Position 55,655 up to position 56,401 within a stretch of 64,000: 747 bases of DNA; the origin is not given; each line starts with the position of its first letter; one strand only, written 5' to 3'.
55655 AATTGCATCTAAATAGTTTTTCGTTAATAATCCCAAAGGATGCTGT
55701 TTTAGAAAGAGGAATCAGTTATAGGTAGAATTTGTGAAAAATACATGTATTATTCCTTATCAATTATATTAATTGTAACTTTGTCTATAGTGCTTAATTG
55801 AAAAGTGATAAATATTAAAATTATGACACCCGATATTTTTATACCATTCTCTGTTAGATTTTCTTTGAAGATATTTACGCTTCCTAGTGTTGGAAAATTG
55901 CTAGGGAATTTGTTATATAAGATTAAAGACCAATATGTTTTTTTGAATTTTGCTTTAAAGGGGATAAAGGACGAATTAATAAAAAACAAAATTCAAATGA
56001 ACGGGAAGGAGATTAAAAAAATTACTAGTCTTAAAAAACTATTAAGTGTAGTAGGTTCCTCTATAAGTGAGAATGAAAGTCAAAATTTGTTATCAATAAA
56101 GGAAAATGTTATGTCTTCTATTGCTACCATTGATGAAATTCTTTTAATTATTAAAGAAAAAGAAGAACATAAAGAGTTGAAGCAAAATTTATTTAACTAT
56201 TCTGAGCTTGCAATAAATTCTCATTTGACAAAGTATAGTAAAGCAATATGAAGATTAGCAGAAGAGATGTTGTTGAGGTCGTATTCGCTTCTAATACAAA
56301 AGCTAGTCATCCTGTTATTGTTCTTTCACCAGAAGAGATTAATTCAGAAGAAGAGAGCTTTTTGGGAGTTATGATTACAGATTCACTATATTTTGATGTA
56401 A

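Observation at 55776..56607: MazF/PemK-like toxin translationally coupled to an atypical 148-aa upstream partner.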

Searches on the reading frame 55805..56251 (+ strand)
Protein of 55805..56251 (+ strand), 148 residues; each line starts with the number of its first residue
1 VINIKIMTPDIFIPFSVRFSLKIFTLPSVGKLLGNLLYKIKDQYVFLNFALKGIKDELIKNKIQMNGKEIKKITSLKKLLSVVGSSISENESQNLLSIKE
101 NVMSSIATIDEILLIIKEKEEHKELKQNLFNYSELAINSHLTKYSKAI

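Call 3: search_protein_families(library=pfam, proteins=[window:55805-56251:+], max_evalue=1)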
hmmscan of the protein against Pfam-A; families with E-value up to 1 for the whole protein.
window:55805-56251:+ (148 aa): 1 family
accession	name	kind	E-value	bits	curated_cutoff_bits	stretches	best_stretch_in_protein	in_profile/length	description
PF02863.23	Arg_repressor_C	-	0.027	14.8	25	1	99-129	36-66/68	Arginine repressor, C-terminal domain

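Call 4: search_protein_families(library=padloc, proteins=[window:55805-56251:+], max_evalue=1)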
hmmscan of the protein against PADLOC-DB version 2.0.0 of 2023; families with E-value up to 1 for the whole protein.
window:55805-56251:+ (148 aa): 0 families

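Call 9: find_homologous_proteins(query=window:55805-56251:+, max_evalue=0.01)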
Query window:55805-56251:+ (148 aa): 1 proteins with E <= 0.01 among 270 candidates.
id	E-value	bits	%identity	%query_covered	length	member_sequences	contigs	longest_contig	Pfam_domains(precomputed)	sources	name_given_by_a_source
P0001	1.9e-79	282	100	96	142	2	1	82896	-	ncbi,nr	ncbi:MAG: hypothetical protein J0L87_12860 [Bacteroidetes bacterium]|nr:hypothetical protein [Bacter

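Call 25: find_homologous_proteins(query=A3, max_evalue=0.01)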
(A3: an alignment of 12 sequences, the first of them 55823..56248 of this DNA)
Query A3 (12 sequences) (142 aa, profile of the alignment): 10 proteins with E <= 0.01 among 2728 candidates.
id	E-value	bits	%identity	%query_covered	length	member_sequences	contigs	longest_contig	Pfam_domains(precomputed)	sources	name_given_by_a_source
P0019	9.1e-57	209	29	97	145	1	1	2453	-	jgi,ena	-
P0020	1.9e-56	208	31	100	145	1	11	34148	-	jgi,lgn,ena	-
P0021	6.6e-56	206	30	100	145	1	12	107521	-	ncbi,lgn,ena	-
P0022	1.3e-53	199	30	88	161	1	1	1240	-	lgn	-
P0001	4.0e-47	178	100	100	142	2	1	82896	-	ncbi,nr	ncbi:MAG: hypothetical protein J0L87_12860 [Bacteroidetes bacterium]|nr:hypothetical protein [Bacter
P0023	1.2e-46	176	24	92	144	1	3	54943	-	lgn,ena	-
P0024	5.0e-45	171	23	92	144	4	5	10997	-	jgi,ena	jgi:hypothetical protein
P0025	6.5e-44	167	28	88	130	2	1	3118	-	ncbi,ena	-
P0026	1.3e-43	167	24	92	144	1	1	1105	-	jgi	jgi:hypothetical protein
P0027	5.7e-42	161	20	80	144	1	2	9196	-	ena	-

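Call 26: search_protein_families(library=pfam, alignment_id=A3, max_evalue=1)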
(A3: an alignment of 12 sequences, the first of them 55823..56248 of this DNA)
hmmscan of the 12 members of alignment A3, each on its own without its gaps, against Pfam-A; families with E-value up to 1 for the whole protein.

A. member 1, window:55823-56248:+ (142 aa): 1 family
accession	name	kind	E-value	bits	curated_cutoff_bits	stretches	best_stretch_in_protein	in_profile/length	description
PF02863.23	Arg_repressor_C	-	0.024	14.9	25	1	93-123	36-66/68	Arginine repressor, C-terminal domain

B. families by the number of members that match (of 12 scanned): 9 families
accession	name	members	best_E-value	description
PF17865.7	AAA_lid_5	2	0.067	Midasin AAA lid domain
PF09278.17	MerR-DNA-bind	2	0.14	MerR, DNA binding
PF19233.4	DUF5886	1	0.021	Family of unknown function (DUF5886)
PF20993.2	CENPH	1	0.021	CENPH protein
PF02863.23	Arg_repressor_C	1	0.024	Arginine repressor, C-terminal domain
PF15624.11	Mif2_N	1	0.051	Kinetochore CENP-C fungal homologue, Mif2, N-terminal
PF08702.15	Fib_alpha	1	0.086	Fibrinogen alpha/beta chain family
PF03211.19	Pectate_lyase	1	0.11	Pectate lyase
PF21384.2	Cas3_I-F_Cas2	1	0.22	CRISPR-associated nuclease/helicase Cas3, I-F/YPEST, Cas2 domain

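Call 27: search_solved_structures(query=A3, max_evalue=10)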
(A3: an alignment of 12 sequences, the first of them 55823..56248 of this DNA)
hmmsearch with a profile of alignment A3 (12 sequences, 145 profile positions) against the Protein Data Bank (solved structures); distinct sequences matched with E-value up to 10: 7.
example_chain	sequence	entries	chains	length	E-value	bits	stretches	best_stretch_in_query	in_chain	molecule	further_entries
4rv1_A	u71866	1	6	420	4.2e-06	30.1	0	65-104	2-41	Engineered Protein OR497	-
4hxt_A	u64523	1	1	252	7.9e-05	26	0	65-104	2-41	De Novo Protein OR329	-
7rdr_A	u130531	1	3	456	0.00026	24.3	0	49-91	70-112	Circular tendon repeat protein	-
4rzp_A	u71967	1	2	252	0.056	16.8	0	61-93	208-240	Engineered Protein OR366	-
8g4k_A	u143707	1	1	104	0.081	16.2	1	47-136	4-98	5HCS_TGFBR2_1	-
8d08_A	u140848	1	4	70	0.29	14.5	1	48-102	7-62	HALC4_135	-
9xzy_H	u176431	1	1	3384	1.4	12.2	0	31-62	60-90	GATOR1 complex protein DEPDC5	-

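Call 34: search_protein_families(library=ncbifam, proteins=[window:55823-56251:+], max_evalue=1)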
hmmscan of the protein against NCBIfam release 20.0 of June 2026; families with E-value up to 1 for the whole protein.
window:55823-56251:+ (142 aa): 0 families

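Call 40: predict_structure(alignment_id=A4)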
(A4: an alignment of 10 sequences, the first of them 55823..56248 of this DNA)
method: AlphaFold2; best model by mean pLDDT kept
length: 142 residues; sequences in the alignment: 10
mean_pLDDT: 81.7   pTM: 0.70
mean pLDDT of the five models: 81.7, 76.6, 76.3, 69.4, 68.6
residues with pLDDT >= 90: 25; 70-90: 103; 50-70: 12; < 50: 2
segments of 3 or more residues with pLDDT < 50: none
pLDDT, mean of each block of 10 residues (from residue 1): 62 78 75 81 90 85 87 89 85 91 93 82 79 70 55
secondary structure, 60 per line:
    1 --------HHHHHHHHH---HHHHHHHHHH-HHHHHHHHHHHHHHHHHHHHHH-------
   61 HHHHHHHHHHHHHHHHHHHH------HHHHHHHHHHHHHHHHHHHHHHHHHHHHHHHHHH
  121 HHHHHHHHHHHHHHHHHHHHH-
elements in order: H9-17 H21-30 H32-53 H61-80 H87-141

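Call 46: fold_search(model_id=the predicted structure, library=pdb)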
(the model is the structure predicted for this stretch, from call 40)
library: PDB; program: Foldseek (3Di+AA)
matches with E <= 10: 286; with E <= 0.001: 0
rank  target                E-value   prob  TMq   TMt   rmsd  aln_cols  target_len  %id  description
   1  9qwr_B                4.9e-01  0.69  0.46  0.39  11.4       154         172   11  MIC60 helical bundle dimer (released 2026-02-25)
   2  2h7o                  5.5e-01  0.60  0.40  0.23   8.0       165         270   12  Crystal structure of the Rho-GTPase binding domain of YpkA (released 2006-09-19)
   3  2jqq_MODEL_1_A        6.4e-01  0.51  0.42  0.39   9.9       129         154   20  Solution structure of Saccharomyces cerevisiae conserved oligomeric Golgi subunit 2 protein (Cog2p) (released 2007-06-19)
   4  3jv3_A                8.9e-01  0.23  0.33  0.18  19.1       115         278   13  Structure of SH3E-DH unit of murine intersectin-1L (released 2010-07-14)
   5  3nvo_A                9.9e-01  0.47  0.39  0.26   4.9       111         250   15  The Soluble Domain Structure of the ZntB Zn2+ Efflux System (released 2011-03-23)
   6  4hwi_B                1.0e+00  0.60  0.45  0.37  10.9       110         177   14  Crystal structure of ATBAG1 in complex with HSP70 (released 2013-05-29)
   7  5odw_C                1.0e+00  0.13  0.26  0.21  17.7       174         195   11  Structure of the FpvAI-pyocin S2 complex (released 2017-11-08)
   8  5fi0_C                1.1e+00  0.30  0.34  0.16  10.0       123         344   15  Crystal Structure of the P-Rex1 DH/PH tandem in complex with Rac1 (released 2016-04-20)
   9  9k7x_B                1.2e+00  0.25  0.30  0.42   6.2        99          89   14  Crystal structure of designed calcium-induced homotrimer C3-Ca1-DN*3-20 (released 2025-10-29)
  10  3onk                  1.3e+00  0.44  0.37  0.39   6.9       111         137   13  yeast Ent3_ENTH domain (released 2011-07-20)
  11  5fi1_A                1.3e+00  0.25  0.33  0.15  10.2       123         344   15  Crystal Structure of the P-Rex1 DH/PH tandem in complex with Cdc42 (released 2016-04-20)
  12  1x86_A                1.4e+00  0.21  0.34  0.15  19.3       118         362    8  Crystal Structure of the DH/PH domains of Leukemia-associated RhoGEF in complex with RhoA (released 2004-09-21)
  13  4hwc_E                1.5e+00  0.33  0.35  0.50   6.3       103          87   14  Structure of ATBAG1 (released 2013-05-29)
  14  1txd                  1.5e+00  0.20  0.35  0.15  20.0       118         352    8  Crystal Structure of the DH/PH domains of Leukemia-associated RhoGEF (released 2004-09-21)
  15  9qwr_A                1.6e+00  0.35  0.42  0.38  12.5       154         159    8  MIC60 helical bundle dimer (released 2026-02-25)
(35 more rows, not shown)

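Call 47: search_protein_representatives(alignment_id=A4)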
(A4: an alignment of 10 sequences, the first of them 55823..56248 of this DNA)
Query: 10 sequences, 145 profile positions. Proteins with E-value up to 0.001 (for the whole library): 17; up to 1e-10: 16; up to 1e-30: 7. The best 17 are listed.
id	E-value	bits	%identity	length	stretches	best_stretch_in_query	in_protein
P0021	1.0e-63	230.1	-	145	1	1-145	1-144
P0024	2.3e-63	229.0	-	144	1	1-145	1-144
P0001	2.0e-48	180.6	-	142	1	1-142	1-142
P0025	3.9e-46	173.1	-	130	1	15-145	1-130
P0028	5.8e-38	146.6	-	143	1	1-140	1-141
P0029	2.8e-34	134.7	-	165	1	1-145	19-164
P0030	1.6e-33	132.3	-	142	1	1-142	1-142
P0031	3.9e-30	121.3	-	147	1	1-145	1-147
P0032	6.0e-30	120.6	-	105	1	41-145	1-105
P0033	1.3e-29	119.6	-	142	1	1-140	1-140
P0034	9.0e-29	116.8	-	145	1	4-145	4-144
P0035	2.7e-27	112.0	-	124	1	1-123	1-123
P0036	9.4e-22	94.1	-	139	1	1-137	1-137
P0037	9.1e-21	90.9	-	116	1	33-142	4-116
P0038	2.2e-18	83.1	-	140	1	1-139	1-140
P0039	3.1e-17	79.4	-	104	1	37-139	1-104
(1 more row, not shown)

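Call 63: find_encoding_contigs(protein=P0038, flank=2500, max_places=2)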
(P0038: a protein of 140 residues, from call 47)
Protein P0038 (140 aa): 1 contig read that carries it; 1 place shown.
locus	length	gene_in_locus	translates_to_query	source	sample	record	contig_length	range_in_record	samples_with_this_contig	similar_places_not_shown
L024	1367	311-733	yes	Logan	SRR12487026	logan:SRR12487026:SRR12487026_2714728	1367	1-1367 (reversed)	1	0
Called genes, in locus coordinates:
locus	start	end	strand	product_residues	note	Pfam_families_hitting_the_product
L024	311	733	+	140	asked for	-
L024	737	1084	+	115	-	PF02452:PemK_toxin (weak)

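Call 64: find_encoding_contigs(protein=P0033, flank=2500, max_places=2)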
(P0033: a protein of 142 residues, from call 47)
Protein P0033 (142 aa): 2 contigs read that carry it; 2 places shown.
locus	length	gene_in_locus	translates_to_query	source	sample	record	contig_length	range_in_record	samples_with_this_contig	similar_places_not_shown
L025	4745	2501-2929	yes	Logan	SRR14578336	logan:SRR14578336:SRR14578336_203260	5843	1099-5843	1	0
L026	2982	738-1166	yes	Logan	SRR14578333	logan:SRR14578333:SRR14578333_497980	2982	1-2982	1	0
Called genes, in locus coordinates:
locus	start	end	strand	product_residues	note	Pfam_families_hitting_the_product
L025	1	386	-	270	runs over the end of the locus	PF13525:YfiO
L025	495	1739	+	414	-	PF00155:Aminotran_1_2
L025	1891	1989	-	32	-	-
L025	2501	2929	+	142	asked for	-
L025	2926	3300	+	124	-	-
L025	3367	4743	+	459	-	?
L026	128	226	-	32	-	-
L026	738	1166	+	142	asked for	-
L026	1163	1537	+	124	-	-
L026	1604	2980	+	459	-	?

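Call 65: fold_search(model_id=the predicted structure, library=viral)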
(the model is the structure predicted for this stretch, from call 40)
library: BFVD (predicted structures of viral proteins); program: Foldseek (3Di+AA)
matches with E <= 10: 489; with E <= 0.001: 0
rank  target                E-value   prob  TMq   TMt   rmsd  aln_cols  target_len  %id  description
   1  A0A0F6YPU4            2.5e-01  0.85  0.42  0.49   5.2       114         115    6  Transmembrane protein [Sinorhizobium phage phiN3]
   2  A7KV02                4.5e-01  0.13  0.22  0.18  24.0       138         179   13  (no name in the UniProt tables at hand)
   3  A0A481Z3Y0            5.3e-01  0.20  0.23  0.17   9.7       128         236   16  Transmembrane protein [Pithovirus LCPAC101]
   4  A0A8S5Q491            5.6e-01  0.38  0.38  0.37   6.5       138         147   13  Uncharacterized protein [Myoviridae sp. ctMYT7]
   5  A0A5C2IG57            6.0e-01  0.20  0.30  0.20  11.3       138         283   17  (no name in the UniProt tables at hand)
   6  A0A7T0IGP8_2          7.0e-01  0.80  0.53  0.08   5.3       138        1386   14  Putative polyprotein [Yichang virus]
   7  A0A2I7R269            7.4e-01  0.33  0.37  0.19  12.2       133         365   17  (no name in the UniProt tables at hand)
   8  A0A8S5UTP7            7.4e-01  0.12  0.24  0.07  17.9       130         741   16  Uncharacterized protein [Myoviridae sp. ctYA416]
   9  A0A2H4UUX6            7.8e-01  0.09  0.20  0.07  31.8       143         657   15  Cas12f1-like TNB domain-containing protein [Bodo saltans virus]
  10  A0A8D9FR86            8.3e-01  0.44  0.33  0.40  11.6       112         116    8  Putative fusion protein [uncultured marine phage]
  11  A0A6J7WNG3            9.2e-01  0.25  0.34  0.25  25.3       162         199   15  Uncharacterized protein [uncultured Caudovirales phage]
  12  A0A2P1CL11            9.2e-01  0.18  0.27  0.35  12.4       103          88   14  Uncharacterized protein [Pseudoalteromonas phage Cr39582]
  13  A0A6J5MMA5            1.0e+00  0.15  0.28  0.30  14.0       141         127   16  Uncharacterized protein [uncultured Caudovirales phage]
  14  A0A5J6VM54            1.0e+00  0.15  0.26  0.20   9.5       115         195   13  Uncharacterized protein [Megaviridae environmental sample]
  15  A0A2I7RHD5            1.0e+00  0.11  0.25  0.25  23.2       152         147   12  (no name in the UniProt tables at hand)
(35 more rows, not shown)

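Call 74: search_protein_families(library=phrogs, proteins=[window:55823-56251:+], max_evalue=0.01)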
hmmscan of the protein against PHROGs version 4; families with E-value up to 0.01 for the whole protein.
window:55823-56251:+ (142 aa): 0 families

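Call 76: list_cluster_members(proteins=[P0001, P0002])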
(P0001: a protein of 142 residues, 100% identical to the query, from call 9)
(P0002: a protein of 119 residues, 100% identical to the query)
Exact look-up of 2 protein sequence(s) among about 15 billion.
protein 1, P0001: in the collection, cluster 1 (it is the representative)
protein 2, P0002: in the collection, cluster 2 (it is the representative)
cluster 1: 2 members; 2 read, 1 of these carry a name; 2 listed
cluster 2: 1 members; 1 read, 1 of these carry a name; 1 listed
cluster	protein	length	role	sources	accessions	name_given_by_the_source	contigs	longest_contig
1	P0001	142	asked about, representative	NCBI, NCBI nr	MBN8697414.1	MAG: hypothetical protein J0L87_12860 [Bacteroidetes bacterium] | hypothetical protein [Bacteroidota bacterium]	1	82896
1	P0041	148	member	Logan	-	-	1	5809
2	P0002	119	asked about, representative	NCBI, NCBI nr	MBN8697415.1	MAG: type II toxin-antitoxin system PemK/MazF family toxin [Bacteroidetes bacterium] | type II toxin-antitoxin system PemK/MazF family toxin [Bacteroidota bacterium]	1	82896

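Call 78: search_dna_similar(query=window:55823-56248:+, collection=plasmids, mode=protein, max_evalue=0.001, max_rows=10)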
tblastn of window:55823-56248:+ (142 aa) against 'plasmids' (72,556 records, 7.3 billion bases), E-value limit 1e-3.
No match.

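Call 90: find_encoding_contigs(protein=P0029, flank=2000, max_places=2)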
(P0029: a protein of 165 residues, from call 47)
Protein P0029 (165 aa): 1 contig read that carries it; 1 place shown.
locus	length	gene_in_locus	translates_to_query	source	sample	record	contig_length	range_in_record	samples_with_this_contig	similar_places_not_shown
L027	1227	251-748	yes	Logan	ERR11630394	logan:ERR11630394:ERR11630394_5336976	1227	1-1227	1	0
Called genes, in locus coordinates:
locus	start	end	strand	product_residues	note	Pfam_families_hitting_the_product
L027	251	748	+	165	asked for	-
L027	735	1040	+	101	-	-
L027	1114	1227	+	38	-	?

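Call 91: find_encoding_contigs(protein=P0037, flank=2000, max_places=2)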
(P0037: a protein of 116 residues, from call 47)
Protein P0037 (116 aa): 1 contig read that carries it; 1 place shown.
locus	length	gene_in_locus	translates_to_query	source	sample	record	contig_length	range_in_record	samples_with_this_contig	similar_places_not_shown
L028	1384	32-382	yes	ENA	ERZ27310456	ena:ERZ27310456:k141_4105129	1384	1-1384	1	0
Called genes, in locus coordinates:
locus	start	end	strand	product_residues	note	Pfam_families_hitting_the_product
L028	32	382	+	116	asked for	-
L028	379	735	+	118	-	-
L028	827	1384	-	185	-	?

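Call 92: find_encoding_contigs(protein=P0039, flank=2000, max_places=2)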
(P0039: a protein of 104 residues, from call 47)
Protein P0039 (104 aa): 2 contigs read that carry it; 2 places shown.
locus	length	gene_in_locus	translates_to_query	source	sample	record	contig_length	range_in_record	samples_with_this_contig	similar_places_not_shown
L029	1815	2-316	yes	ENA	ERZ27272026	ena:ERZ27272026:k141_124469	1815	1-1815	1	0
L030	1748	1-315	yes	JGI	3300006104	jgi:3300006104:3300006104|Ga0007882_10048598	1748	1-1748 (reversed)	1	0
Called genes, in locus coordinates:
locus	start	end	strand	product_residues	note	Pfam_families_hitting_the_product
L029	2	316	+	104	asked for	?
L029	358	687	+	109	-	-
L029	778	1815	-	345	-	?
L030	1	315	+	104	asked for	?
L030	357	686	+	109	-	-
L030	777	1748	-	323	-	?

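Call 93: find_encoding_contigs(protein=P0027, flank=2000, max_places=2)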
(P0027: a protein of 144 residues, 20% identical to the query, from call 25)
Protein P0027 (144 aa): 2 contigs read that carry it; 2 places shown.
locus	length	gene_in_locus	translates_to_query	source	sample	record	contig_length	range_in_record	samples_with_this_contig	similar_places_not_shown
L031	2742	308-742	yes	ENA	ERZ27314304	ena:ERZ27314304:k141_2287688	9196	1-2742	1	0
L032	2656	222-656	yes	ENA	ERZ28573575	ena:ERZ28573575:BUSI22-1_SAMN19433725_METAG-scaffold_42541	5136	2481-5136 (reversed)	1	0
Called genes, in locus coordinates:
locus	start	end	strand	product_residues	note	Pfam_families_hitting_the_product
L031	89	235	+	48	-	-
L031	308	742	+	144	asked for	-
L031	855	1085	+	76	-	-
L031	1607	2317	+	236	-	-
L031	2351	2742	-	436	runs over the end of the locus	PF00324:AA_permease, PF13520:AA_permease_2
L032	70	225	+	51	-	-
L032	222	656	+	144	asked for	-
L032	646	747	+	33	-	-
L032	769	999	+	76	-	-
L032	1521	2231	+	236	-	-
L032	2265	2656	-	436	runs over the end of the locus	PF00324:AA_permease, PF13520:AA_permease_2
